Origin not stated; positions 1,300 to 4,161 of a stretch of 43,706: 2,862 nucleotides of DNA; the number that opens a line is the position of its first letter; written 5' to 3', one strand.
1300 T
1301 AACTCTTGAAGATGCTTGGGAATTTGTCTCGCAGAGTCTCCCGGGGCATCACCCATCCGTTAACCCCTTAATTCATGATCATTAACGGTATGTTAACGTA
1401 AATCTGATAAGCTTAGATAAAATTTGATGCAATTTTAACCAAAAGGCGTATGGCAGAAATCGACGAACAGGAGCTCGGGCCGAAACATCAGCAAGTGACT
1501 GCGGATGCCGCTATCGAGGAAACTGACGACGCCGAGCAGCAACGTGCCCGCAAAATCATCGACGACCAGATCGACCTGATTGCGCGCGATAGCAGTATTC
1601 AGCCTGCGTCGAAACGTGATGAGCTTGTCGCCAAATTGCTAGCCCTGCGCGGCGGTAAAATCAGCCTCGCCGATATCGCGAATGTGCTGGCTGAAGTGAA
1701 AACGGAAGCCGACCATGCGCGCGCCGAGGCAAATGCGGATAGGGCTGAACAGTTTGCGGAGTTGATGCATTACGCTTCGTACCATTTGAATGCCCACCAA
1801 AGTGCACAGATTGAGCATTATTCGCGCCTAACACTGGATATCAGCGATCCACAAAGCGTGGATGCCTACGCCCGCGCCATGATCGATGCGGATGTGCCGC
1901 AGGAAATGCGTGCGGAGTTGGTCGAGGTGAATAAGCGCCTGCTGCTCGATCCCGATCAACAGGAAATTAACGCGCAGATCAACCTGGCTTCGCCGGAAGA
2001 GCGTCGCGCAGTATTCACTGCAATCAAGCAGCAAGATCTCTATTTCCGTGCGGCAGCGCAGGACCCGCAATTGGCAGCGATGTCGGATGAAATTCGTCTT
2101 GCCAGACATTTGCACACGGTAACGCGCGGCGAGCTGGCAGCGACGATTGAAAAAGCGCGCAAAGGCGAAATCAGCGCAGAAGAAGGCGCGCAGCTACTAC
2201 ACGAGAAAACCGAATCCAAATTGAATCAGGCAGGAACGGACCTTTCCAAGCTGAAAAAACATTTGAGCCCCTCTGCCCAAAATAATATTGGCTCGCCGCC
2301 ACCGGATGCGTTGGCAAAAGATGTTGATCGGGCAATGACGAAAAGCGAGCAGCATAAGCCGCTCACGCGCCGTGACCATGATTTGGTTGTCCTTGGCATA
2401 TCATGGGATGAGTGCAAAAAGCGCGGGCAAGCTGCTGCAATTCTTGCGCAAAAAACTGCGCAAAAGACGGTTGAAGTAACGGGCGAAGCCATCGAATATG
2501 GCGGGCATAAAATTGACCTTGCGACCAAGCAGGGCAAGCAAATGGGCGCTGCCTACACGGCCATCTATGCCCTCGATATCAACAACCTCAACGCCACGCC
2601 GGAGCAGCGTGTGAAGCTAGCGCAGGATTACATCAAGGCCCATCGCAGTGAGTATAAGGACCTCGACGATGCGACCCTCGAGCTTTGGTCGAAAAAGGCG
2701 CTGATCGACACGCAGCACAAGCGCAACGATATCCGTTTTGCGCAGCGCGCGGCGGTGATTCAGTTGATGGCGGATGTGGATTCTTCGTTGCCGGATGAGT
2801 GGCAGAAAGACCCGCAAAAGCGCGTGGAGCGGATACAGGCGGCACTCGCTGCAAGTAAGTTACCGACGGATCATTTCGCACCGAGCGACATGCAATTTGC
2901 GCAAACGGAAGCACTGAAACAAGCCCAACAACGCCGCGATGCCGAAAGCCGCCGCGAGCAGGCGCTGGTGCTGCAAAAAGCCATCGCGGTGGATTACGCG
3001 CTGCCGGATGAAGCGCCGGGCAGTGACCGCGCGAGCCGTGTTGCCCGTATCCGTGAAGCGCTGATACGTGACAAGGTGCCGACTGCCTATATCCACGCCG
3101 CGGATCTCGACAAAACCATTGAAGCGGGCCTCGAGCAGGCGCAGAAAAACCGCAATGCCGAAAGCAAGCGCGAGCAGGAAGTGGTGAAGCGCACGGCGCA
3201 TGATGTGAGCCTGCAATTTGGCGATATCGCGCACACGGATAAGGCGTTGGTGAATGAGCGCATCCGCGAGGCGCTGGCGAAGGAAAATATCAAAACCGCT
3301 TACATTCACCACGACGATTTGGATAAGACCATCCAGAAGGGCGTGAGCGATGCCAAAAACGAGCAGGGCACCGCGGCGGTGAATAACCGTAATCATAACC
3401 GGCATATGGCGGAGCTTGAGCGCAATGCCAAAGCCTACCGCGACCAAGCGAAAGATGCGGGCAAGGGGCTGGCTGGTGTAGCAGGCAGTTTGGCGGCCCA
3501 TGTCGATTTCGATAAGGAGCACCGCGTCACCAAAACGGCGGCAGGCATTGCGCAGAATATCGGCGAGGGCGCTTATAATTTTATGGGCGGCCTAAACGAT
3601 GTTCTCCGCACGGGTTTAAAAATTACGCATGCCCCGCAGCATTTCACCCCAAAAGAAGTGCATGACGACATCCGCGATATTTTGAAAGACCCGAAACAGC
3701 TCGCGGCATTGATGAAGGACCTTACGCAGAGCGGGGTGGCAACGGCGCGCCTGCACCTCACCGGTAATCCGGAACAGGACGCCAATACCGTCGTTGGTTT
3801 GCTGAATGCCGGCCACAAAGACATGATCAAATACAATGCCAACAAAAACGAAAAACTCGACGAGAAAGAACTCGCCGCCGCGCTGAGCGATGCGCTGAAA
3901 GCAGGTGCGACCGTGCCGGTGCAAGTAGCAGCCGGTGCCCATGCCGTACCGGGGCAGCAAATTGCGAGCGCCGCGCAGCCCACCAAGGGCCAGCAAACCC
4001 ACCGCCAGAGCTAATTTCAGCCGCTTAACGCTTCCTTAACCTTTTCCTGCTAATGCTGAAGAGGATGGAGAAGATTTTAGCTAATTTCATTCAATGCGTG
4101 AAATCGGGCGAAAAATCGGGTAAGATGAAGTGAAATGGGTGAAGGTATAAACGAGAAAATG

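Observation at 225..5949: Same-strand cluster of three large ORFan proteins; the last two are paralogs sharing N- and C-terminal modules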

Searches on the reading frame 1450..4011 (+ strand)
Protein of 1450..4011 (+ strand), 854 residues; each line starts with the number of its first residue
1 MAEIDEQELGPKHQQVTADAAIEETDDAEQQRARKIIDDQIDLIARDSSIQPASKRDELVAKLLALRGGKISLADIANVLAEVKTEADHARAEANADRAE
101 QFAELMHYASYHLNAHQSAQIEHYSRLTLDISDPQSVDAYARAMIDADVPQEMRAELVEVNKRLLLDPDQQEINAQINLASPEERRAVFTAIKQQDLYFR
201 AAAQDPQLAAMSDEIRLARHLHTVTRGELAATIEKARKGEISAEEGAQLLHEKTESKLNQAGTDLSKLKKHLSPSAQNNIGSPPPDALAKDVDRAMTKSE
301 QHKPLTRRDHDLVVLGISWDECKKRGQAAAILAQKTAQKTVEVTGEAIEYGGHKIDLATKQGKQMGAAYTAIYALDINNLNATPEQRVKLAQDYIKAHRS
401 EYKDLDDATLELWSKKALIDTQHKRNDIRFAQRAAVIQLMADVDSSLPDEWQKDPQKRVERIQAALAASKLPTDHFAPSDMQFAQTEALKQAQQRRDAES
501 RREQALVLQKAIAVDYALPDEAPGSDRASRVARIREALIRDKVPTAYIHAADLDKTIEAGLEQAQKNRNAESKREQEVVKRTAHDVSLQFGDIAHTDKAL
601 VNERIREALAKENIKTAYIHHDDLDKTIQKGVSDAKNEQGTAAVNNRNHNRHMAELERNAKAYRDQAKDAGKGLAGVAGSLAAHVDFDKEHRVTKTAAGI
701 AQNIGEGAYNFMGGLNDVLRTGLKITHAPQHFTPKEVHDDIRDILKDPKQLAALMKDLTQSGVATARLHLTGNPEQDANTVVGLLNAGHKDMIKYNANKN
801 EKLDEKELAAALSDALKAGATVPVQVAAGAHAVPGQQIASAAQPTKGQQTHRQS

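Call 3: search_protein_families(library=pfam, proteins=[window:1450-4011:+], max_evalue=1)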
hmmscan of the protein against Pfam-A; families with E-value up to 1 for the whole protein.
window:1450-4011:+ (854 aa): 2 families
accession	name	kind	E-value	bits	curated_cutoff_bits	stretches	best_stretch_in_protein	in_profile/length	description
PF22746.1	SHOCT-like_DUF2089-C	-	0.04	14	27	1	234-251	8-25/32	SHOCT-like domain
PF19161.5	DUF5843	-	0.082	12.7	25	1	550-589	13-52/196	Family of unknown function (DUF5843)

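Call 4: search_protein_families(library=ncbifam, proteins=[window:1450-4011:+], max_evalue=1)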
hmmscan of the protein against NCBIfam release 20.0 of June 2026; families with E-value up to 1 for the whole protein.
window:1450-4011:+ (854 aa): 0 families

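Call 8: find_homologous_proteins(query=window:1450-4011:+)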
Query window:1450-4011:+ (854 aa): 1 proteins with E <= 0.001 among 8000 candidates.
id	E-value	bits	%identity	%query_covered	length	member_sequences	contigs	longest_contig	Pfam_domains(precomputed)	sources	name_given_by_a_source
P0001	0.0e+0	1833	100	100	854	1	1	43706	-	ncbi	-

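Call 10: find_encoding_contigs(protein=P0001, flank=10000)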
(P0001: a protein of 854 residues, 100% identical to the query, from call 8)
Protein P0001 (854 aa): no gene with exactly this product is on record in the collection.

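Call 45: search_solved_structures(query=window:1450-4011:+, max_evalue=1)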
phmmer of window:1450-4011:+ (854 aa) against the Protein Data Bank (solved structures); distinct sequences matched with E-value up to 1: 3.
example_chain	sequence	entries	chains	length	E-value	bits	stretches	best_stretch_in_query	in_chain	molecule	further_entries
7wpy_A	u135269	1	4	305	0.34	12.6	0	621-667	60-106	Dioxygenase andA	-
5zm2_A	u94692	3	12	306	0.34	12.6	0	621-667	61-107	Dioxygenase andA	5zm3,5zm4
9rje_A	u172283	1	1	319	0.73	11.5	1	512-575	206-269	Histone deacetylase domain-containing protein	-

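Call 65: find_related_loci(query=window:1450-4011:+, collection=metagenome_contigs, flank=10000)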
Query window:1450-4011:+ (854 aa) in metagenome_contigs; peptide patterns used: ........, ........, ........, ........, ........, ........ (x = any residue, [..] = any of these).
58 stretches matched a pattern, but none encodes a relative of the query by tblastn (E <= 1e-3).

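Call 67: search_dna_similar(query=window:1450-4011:+, collection=plasmids, mode=protein, max_evalue=0.001, max_rows=8)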
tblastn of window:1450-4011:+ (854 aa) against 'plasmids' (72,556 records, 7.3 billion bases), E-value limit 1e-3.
No match.

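Call 70: search_protein_families(library=phrogs, proteins=[window:1450-4011:+], max_evalue=0.01)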
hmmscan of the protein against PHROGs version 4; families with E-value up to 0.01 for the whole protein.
window:1450-4011:+ (854 aa): 0 families

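Call 71: search_protein_families(library=padloc, proteins=[window:1450-4011:+], max_evalue=0.01)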
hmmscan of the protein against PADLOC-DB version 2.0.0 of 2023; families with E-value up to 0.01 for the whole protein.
window:1450-4011:+ (854 aa): 0 families

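Call 72: predict_structure(protein=window:1450-4011:+)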
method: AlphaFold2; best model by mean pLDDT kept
length: 854 residues; sequences in the alignment: 1
mean_pLDDT: 51.7   pTM: 0.27
mean pLDDT of the five models: 51.7, 49.2, 48.8, 48.2, 48.2
residues with pLDDT >= 90: 0; 70-90: 227; 50-70: 198; < 50: 429
segments of 3 or more residues with pLDDT < 50: 1-10, 12-25, 98-134, 136-138, 143-154, 163-206, 268-355, 521-524, 641-653, 658-742, 744-773, 780-805, 815-854
pLDDT, mean of each block of 10 residues (from residue 1): 33 32 48 77 79 82 76 73 79 56 34 29 29 44 42 48 40 32 35 35 46 61 63 75 79 76 58 34 33 28 25 28 33 30 32 45 59 55 59 66 65 60 50 63 71 71 67 54 67 74 84 76 61 86 81 86 83 81 77 60 77 70 77 67 39 44 37 27 22 25 27 31 31 38 42 38 28 48 38 30 45 44 26 25 24 25
secondary structure, 60 per line:
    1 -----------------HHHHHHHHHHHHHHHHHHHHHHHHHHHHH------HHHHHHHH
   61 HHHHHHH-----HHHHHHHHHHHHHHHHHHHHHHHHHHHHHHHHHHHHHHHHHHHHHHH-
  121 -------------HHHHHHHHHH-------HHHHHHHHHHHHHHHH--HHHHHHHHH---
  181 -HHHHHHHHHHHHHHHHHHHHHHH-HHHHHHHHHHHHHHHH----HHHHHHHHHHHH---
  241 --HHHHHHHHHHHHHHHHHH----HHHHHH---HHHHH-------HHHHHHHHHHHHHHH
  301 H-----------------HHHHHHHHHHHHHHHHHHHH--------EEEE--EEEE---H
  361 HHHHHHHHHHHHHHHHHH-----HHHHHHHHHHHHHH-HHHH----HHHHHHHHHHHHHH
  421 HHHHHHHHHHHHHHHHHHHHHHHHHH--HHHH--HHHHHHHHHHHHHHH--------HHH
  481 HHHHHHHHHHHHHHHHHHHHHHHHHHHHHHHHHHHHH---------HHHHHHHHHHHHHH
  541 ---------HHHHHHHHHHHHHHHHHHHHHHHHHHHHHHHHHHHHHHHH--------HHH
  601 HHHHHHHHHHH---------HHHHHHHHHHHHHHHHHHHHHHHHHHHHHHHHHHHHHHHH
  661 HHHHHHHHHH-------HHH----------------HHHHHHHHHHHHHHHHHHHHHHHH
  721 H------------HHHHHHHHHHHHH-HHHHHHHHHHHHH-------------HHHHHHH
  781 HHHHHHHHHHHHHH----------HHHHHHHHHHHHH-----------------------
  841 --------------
elements in order (helices of 4 or more, strands of 3 or more residues): H18-46 H53-67 H73-119 H134-143 H151-166 H169-177 H182-204 H206-221 H226-237 H243-260 H265-270 H274-278 H286-301 H319-338 E347-350 E353-356 H360-378 H384-397 H399-402 H407-446 H449-452 H455-469 H478-517 H527-540 H550-589 H598-611 H621-670 H697-721 H734-746 H748-760 H774-794 H805-817

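Call 76: fold_search(model_id=the predicted structure, library=pdb)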
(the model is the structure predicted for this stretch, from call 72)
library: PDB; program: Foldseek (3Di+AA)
matches with E <= 10: 70; with E <= 0.001: 0
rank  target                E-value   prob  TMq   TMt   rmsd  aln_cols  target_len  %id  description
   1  5b86_B                1.6e-01  0.14  0.08  0.11  37.3       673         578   10  Crystal structure of M-Sec (released 2016-10-12)
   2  9n6x_ST               6.0e-01  0.05  0.06  0.08  50.7       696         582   10  SSU processome maturation and disassembly, State B (released 2025-11-05)
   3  4y21                  9.4e-01  0.07  0.08  0.12  34.7       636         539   12  Crystal Structure of Munc13-1 MUN domain (released 2015-06-10)
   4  9jxm                  1.0e+00  0.07  0.08  0.11  27.6       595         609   11  Cryo-EM structure of one subunit of the human XPR1 homodimer with both the intracellular and extracellular gates in an o (released 2025-08-27)
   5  7pua_F2               1.1e+00  0.06  0.10  0.09  40.5       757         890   11  Middle assembly intermediate of the Trypanosoma brucei mitoribosomal small subunit (released 2022-03-02)
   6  6yvu_B                1.2e+00  0.02  0.06  0.05  69.7       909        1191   13  Condensin complex from S.cerevisiae ATP-free apo non-engaged state (released 2020-07-15)
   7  9dgq_m                1.6e+00  0.07  0.10  0.04  55.5       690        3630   13  Structure of dynein-1 on microtubules (released 2025-09-10)
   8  9y6s_6y               1.7e+00  0.08  0.08  0.14  23.8       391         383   14  96-nm repeat of the Leishmania tarentolae doublet microtubule (released 2025-12-17)
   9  7vci_Q                1.7e+00  0.03  0.09  0.10  40.1       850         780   12  Structure of Xenopus laevis NPC nuclear ring asymmetric unit (released 2022-02-02)
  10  7z8j_f                2.1e+00  0.05  0.09  0.11  42.4       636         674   13  Cytoplasmic dynein (A2) bound to BICDR1 (released 2022-07-27)
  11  4yln_F                2.1e+00  0.04  0.07  0.10  27.7       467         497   14  E. coli Transcription Initiation Complex - 17-bp spacer and 4-nt RNA (released 2015-04-22)
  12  7z8k_e                2.4e+00  0.04  0.10  0.10  47.0       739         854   11  Cytoplasmic dynein (A1) bound to BICDR1 (released 2022-07-27)
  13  3r6n_B                2.7e+00  0.08  0.09  0.15  26.3       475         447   12  Crystal structure of a rigid four spectrin repeat fragment of the human desmoplakin plakin domain (released 2011-05-11)
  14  6n58_L                2.8e+00  0.06  0.08  0.11  25.5       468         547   11  Cryo-EM structure of Escherichia coli RNAP polymerase bound with TraR in conformation II (released 2020-02-26)
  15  9olk_A                3.0e+00  0.03  0.09  0.10  26.2       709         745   10  Structure of wild-type human TRPC3 (released 2026-03-25)
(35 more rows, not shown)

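Call 112: search_solved_structures(query=A6, max_evalue=0.1)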
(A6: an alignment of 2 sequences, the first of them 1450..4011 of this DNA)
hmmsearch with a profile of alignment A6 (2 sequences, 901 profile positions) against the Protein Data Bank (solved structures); distinct sequences matched with E-value up to 0.1: 0.
